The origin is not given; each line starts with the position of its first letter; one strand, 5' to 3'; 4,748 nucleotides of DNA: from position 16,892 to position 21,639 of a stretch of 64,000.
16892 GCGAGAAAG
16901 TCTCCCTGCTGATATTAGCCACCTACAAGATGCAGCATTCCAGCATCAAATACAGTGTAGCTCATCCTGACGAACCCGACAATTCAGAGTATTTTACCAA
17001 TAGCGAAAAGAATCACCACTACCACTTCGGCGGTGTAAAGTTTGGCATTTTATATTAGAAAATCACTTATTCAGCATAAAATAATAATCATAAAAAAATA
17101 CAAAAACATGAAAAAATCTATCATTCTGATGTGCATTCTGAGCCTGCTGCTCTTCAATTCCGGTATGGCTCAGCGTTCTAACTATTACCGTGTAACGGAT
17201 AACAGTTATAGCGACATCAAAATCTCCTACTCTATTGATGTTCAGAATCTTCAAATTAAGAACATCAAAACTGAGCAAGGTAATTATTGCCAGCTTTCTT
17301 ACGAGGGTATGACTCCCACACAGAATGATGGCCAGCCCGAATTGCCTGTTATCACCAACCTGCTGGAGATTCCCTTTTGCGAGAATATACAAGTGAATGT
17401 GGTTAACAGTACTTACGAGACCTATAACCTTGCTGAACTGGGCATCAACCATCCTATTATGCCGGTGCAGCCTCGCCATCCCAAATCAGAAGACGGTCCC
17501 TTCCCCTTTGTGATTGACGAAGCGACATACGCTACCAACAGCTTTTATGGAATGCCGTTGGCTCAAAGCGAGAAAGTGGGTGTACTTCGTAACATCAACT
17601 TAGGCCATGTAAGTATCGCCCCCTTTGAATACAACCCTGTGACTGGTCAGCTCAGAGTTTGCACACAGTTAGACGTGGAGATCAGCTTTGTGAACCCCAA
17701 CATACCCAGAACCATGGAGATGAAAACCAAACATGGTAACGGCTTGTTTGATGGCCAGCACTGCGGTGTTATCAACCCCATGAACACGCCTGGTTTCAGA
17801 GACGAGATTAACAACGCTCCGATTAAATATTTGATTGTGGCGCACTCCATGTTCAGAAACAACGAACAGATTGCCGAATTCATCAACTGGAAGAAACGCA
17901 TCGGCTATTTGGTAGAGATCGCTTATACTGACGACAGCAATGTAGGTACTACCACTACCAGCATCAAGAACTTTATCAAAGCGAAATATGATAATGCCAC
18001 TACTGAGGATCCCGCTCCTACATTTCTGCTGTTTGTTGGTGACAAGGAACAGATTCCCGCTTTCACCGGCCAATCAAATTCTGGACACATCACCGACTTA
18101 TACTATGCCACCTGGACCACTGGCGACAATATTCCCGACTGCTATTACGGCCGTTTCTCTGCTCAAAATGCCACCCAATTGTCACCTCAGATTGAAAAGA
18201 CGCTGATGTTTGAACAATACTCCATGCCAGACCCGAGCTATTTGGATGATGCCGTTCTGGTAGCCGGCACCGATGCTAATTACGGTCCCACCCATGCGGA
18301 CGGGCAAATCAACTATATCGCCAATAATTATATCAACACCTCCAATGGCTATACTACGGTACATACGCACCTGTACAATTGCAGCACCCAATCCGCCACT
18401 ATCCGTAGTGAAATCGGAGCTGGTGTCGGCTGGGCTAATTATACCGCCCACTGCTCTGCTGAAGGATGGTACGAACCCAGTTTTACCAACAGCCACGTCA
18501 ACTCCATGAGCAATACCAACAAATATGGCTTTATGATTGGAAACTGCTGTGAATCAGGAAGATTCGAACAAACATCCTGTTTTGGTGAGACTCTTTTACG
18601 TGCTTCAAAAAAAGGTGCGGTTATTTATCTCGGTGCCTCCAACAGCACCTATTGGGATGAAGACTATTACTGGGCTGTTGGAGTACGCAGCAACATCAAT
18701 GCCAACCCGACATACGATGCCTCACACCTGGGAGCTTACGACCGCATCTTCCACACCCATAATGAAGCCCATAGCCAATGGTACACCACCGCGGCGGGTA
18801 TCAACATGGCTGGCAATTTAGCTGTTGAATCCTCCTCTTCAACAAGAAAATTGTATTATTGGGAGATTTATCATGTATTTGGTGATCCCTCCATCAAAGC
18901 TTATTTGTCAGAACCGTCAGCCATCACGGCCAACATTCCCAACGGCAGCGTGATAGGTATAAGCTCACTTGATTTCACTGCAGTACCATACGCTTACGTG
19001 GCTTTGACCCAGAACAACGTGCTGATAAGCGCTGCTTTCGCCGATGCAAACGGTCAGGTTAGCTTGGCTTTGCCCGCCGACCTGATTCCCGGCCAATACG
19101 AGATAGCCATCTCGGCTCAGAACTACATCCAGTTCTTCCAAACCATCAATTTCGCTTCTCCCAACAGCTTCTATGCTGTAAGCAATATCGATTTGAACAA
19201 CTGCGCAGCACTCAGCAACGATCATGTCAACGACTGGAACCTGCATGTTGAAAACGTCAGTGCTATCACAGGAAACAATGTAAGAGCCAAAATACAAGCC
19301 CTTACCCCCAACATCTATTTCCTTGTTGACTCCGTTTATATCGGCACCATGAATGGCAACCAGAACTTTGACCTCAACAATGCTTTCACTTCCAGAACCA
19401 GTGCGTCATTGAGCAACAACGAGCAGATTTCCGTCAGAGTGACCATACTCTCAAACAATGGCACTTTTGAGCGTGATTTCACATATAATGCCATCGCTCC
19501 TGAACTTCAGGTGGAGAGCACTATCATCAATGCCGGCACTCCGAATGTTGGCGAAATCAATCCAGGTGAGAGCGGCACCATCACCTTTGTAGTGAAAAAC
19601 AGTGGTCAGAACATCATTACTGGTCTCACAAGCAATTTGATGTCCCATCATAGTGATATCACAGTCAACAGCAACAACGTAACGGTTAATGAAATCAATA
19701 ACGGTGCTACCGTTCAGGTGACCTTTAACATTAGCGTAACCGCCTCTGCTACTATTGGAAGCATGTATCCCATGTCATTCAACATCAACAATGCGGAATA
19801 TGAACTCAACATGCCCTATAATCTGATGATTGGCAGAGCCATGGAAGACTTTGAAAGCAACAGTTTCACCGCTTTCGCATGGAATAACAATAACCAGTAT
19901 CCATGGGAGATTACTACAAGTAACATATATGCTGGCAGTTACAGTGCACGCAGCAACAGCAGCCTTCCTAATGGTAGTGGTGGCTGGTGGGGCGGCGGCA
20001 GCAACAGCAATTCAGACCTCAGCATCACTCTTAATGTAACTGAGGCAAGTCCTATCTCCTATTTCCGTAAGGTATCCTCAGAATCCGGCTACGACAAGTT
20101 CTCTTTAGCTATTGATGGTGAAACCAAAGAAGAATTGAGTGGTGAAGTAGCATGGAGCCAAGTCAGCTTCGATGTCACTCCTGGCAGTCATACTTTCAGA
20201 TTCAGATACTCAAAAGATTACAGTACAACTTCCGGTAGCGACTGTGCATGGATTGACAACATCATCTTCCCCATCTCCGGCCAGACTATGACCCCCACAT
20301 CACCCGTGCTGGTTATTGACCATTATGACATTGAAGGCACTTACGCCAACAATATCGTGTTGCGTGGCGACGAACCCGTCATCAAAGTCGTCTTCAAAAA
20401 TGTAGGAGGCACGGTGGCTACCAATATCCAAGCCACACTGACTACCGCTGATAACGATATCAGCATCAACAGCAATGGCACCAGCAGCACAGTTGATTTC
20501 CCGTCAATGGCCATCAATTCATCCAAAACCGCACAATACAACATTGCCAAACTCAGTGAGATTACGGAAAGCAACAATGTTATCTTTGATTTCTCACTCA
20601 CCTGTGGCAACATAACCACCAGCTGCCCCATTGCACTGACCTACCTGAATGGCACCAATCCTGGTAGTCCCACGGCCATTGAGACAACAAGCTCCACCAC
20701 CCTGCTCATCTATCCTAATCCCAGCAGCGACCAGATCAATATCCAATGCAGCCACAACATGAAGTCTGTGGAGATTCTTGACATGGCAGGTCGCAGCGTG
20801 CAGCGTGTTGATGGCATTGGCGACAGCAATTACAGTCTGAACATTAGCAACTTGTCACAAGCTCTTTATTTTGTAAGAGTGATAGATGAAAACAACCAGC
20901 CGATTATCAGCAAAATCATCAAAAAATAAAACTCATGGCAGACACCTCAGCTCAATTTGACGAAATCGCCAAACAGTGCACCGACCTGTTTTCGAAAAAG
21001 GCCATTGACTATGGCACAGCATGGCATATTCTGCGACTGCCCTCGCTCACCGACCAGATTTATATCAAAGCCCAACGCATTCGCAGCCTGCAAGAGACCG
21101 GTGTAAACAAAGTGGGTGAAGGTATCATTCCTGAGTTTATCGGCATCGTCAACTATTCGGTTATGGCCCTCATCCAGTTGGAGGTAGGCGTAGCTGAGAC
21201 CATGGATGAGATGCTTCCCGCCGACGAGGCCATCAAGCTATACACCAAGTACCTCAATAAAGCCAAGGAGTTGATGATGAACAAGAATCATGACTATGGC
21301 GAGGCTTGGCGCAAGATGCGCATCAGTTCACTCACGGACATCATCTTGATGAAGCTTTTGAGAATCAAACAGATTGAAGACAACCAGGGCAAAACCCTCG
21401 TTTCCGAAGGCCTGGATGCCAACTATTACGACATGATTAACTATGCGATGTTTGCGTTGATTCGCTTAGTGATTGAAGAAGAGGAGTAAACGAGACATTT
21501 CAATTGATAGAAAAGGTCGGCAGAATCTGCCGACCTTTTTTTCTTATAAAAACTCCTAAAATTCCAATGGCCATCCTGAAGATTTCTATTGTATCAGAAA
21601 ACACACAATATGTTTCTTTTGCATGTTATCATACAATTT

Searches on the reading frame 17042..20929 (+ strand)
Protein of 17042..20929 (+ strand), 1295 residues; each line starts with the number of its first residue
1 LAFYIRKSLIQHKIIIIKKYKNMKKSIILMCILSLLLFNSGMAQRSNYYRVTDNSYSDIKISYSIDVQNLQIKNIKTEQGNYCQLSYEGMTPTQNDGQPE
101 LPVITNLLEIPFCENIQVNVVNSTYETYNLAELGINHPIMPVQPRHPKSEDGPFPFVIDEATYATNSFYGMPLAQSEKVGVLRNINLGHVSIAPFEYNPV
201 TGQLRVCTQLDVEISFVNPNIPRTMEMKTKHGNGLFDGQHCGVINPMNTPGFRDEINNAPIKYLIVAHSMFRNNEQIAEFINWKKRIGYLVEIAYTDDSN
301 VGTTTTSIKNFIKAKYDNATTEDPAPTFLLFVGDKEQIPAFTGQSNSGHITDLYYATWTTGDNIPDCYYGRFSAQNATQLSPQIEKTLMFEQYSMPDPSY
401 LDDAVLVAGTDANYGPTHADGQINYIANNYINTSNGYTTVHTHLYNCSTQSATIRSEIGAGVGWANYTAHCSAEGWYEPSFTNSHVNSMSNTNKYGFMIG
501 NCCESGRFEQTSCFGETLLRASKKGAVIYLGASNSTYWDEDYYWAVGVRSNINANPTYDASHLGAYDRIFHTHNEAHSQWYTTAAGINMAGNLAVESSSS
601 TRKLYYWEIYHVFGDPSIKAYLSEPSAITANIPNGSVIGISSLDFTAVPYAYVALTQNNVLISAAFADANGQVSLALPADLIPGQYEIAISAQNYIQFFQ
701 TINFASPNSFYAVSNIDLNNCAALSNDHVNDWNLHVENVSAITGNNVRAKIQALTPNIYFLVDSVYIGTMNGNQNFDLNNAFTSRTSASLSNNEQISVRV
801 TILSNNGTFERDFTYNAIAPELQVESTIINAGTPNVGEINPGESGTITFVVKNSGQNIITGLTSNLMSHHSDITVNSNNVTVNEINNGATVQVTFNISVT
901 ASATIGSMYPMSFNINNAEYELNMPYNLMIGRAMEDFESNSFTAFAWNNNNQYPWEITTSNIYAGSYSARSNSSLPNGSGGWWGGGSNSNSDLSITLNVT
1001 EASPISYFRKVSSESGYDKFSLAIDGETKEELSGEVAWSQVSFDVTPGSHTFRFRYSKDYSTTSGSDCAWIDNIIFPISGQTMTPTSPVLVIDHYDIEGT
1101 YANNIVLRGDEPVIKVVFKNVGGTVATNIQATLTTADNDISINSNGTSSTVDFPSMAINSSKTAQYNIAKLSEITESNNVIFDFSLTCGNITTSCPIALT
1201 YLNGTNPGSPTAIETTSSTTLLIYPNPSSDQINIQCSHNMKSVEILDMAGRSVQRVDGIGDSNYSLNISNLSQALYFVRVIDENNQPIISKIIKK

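Call 8: search_protein_families(library=pfam, proteins=[window:17042-20929:+], max_evalue=0.01)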
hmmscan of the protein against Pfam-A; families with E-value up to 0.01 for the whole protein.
window:17042-20929:+ (1295 aa): 4 families
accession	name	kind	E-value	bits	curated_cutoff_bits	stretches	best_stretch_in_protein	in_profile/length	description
PF01364.23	Peptidase_C25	-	1.2e-54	186.4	23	1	263-619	1-373/374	Peptidase family C25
PF08126.16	Propeptide_C25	-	1.8e-19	70.1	22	1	57-222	20-178/205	Propeptide_C25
PF18962.6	Por_Secre_tail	-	5.3e-14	52.7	27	1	1223-1293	1-74/75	Secretion system C-terminal sorting domain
PF03785.20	Peptidase_C25_C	-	3.5e-06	27.2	25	1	627-702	3-78/79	Peptidase family C25, C terminal ig-like domain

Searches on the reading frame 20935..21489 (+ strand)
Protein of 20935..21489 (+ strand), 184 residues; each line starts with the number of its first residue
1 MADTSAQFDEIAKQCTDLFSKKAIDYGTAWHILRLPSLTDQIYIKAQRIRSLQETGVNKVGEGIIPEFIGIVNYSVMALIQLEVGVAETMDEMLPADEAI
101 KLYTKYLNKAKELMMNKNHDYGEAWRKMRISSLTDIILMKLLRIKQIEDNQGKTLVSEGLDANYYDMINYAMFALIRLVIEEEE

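Call 8: search_protein_families(library=pfam, proteins=[window:20935-21489:+], max_evalue=0.01)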
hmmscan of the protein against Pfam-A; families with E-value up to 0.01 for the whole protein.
window:20935-21489:+ (184 aa): 1 family
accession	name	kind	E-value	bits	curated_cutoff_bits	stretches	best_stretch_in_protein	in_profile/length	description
PF07659.16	DUF1599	-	8.1e-60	199.5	25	2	117-178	1-61/61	Nucleotide modification associated domain 1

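Call 56: find_encoding_contigs(protein=window:20935-21489:+, flank=10000, max_places=10)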
Protein window:20935-21489:+ (184 aa): 15 contigs read that carry it; 10 places shown.
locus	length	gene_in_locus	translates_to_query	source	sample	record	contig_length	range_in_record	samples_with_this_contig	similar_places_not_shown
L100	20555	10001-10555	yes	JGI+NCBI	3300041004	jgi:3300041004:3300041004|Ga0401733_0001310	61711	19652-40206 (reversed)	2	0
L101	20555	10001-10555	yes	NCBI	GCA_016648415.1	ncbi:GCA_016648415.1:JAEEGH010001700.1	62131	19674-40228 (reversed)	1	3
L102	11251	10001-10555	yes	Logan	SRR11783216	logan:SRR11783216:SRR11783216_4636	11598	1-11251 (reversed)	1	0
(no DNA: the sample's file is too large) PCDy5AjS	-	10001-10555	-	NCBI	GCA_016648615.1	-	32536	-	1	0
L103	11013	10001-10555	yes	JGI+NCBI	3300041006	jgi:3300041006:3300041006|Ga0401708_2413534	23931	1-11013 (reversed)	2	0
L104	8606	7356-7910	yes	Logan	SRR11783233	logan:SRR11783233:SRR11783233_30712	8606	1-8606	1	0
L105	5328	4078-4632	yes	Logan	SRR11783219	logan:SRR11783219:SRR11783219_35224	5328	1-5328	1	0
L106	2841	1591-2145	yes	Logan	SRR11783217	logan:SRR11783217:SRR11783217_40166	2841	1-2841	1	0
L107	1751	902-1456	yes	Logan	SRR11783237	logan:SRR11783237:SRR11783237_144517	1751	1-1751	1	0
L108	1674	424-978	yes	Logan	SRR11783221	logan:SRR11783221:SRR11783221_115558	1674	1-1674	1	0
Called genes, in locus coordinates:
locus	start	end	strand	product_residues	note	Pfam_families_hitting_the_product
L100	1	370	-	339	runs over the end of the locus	PF01370:Epimerase, PF04321:RmlD_sub_bind, PF16363:GDP_Man_Dehyd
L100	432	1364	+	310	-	PF12895:ANAPC3 (faint), PF13174:TPR_6 (faint), PF13432:TPR_16 (faint), PF13525:YfiO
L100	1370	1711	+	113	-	PF01192:RNA_pol_Rpb6 (weak)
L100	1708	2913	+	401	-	PF02441:Flavoprotein, PF04127:DFP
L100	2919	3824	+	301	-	PF16119:DUF4835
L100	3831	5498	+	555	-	PF02463:SMC_N, PF13175:AAA_15 (weak), PF13476:AAA_23 (weak)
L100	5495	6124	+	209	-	-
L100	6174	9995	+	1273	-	PF08126:Propeptide_C25, PF01364:Peptidase_C25, PF18962:Por_Secre_tail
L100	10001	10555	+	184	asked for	PF07659:DUF1599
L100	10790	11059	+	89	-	PF18809:PBECR1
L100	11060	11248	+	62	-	-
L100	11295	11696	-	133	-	-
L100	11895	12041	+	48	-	-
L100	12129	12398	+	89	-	PF01381:HTH_3, PF13443:HTH_26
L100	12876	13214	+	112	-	PF05973:Gp49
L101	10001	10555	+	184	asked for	PF07659:DUF1599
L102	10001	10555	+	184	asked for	PF07659:DUF1599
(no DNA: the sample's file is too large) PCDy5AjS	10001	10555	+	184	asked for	PF07659:DUF1599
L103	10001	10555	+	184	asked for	PF07659:DUF1599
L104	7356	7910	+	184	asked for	PF07659:DUF1599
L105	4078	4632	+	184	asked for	PF07659:DUF1599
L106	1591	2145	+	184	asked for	PF07659:DUF1599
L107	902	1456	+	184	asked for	PF07659:DUF1599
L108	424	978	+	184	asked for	PF07659:DUF1599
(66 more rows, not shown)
